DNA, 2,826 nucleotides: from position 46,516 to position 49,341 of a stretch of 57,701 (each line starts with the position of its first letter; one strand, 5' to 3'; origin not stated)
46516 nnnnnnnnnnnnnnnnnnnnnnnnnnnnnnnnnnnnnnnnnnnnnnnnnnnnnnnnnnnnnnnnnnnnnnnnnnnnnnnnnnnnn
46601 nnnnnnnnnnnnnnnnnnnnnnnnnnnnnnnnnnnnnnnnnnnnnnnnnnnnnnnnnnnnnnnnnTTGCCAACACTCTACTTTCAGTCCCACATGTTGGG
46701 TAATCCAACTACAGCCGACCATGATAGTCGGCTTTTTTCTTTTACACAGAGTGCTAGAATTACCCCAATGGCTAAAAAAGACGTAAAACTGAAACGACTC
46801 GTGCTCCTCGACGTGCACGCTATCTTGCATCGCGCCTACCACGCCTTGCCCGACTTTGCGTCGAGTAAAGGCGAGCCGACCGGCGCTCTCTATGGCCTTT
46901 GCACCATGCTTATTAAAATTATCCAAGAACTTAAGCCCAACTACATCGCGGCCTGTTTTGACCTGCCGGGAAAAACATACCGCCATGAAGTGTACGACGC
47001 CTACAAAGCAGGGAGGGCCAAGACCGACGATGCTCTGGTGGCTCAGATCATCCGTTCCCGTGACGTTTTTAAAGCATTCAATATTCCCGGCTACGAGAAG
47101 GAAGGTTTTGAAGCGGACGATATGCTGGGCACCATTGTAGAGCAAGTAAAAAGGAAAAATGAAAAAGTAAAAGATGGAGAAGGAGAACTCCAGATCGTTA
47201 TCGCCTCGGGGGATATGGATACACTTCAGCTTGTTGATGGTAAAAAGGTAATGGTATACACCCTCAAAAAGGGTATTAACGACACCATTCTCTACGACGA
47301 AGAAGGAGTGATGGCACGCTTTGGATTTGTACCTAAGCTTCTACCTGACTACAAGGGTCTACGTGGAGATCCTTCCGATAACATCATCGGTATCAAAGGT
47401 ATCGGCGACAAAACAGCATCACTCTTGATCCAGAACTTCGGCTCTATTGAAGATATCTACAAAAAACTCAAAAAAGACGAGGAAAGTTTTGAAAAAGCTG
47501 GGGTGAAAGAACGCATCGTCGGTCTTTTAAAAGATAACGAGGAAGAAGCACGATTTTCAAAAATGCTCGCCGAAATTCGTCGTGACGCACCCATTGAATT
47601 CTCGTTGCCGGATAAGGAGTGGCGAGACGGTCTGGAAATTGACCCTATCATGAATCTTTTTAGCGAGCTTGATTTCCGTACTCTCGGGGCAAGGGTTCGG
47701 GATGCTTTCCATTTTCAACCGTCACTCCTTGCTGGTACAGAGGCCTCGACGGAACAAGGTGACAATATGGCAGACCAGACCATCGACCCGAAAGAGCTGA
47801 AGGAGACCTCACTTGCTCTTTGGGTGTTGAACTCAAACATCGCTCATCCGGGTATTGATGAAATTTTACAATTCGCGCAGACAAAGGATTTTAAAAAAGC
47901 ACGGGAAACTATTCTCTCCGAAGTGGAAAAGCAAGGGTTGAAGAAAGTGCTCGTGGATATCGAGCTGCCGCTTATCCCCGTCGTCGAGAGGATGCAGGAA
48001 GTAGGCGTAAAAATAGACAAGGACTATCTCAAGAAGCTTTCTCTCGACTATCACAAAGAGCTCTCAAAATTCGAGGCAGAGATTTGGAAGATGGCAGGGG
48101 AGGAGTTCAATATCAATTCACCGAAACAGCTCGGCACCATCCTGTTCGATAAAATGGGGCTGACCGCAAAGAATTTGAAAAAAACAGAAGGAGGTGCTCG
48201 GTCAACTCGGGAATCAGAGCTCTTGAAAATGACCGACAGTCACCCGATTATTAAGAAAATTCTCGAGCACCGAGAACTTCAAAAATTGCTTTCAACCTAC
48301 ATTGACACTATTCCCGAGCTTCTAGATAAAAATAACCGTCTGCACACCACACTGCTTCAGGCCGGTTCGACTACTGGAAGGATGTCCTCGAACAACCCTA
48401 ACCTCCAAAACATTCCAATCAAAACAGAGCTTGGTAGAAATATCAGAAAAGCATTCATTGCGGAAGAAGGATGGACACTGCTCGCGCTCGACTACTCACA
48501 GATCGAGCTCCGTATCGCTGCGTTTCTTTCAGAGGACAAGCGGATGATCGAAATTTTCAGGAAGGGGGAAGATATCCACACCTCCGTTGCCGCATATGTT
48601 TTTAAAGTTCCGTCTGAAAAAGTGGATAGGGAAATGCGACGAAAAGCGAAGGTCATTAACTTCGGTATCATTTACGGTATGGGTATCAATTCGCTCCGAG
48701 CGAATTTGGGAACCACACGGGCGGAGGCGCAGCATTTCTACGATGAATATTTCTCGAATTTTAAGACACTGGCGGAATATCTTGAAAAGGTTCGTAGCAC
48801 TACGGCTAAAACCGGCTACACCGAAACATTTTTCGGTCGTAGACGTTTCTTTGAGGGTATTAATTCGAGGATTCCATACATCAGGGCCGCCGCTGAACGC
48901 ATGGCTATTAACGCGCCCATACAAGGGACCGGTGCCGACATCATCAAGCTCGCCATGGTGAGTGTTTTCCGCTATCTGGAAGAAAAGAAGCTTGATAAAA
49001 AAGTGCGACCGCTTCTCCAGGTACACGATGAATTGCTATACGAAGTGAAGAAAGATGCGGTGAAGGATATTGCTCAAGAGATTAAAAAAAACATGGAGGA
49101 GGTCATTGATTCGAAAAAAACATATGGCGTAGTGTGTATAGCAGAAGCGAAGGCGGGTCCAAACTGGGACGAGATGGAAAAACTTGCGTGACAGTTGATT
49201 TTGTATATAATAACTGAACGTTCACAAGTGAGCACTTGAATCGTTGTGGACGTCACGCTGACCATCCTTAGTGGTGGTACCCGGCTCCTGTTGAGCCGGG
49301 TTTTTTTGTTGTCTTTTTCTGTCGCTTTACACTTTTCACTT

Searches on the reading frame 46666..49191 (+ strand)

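Call 16: search_protein_families(library=pfam, proteins=[window:46666-49191:+], max_evalue=0.001)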
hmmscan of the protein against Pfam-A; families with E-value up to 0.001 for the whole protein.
window:46666-49191:+ (841 aa): 3 families
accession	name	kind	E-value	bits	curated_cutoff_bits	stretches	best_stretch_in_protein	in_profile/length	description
PF00476.26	DNA_pol_A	-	3.1e-141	471.2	34.3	1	453-836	2-381/381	DNA polymerase family A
PF02739.22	5_3_exonuc_N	-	1.5e-45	155.3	34.3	1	44-220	1-164/164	5'-3' exonuclease, N-terminal resolvase-like domain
PF01367.25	5_3_exonuc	-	5.8e-25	88.1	40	1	223-319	3-91/97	5'-3' exonuclease, C-terminal SAM fold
